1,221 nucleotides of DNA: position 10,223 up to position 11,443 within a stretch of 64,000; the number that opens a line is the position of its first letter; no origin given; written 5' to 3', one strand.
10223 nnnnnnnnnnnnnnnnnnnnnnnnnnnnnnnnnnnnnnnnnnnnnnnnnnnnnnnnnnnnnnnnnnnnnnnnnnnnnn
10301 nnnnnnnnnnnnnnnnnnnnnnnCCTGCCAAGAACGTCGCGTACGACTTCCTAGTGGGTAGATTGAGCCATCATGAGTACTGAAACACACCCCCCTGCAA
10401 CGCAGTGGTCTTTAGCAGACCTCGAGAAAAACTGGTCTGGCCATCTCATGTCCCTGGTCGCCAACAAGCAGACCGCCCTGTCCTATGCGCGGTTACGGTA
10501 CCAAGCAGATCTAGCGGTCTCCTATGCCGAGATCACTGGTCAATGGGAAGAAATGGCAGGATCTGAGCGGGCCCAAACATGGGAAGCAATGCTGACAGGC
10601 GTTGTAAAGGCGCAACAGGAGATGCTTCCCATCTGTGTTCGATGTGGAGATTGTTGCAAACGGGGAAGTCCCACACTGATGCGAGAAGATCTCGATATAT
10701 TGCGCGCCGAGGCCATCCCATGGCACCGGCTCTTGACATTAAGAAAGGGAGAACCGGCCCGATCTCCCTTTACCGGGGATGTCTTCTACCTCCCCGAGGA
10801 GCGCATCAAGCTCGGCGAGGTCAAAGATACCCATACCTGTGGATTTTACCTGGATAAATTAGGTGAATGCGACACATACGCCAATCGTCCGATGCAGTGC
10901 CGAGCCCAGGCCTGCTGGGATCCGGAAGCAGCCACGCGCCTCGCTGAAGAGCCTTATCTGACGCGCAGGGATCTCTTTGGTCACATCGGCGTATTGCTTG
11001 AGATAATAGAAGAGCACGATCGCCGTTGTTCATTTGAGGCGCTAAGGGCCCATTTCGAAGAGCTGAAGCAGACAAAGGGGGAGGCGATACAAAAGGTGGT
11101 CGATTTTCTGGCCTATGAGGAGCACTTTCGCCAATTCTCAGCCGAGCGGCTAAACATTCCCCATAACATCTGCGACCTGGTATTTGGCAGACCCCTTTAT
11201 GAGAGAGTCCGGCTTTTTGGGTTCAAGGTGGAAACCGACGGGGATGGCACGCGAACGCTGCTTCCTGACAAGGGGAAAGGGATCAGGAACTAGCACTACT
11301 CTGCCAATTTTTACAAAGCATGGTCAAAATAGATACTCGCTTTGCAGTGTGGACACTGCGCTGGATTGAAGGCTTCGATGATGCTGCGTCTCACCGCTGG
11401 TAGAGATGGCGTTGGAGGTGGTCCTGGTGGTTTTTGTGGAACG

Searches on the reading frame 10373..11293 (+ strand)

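Call 61: search_protein_families(library=pfam, proteins=[window:10373-11293:+], max_evalue=0.00001)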
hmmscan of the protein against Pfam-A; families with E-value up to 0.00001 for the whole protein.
window:10373-11293:+ (306 aa): 1 family
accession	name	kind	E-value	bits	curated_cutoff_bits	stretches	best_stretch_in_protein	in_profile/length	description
PF03692.20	CxxCxxCC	-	1.8e-08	35.4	23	1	88-182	2-72/85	Putative zinc- or iron-chelating domain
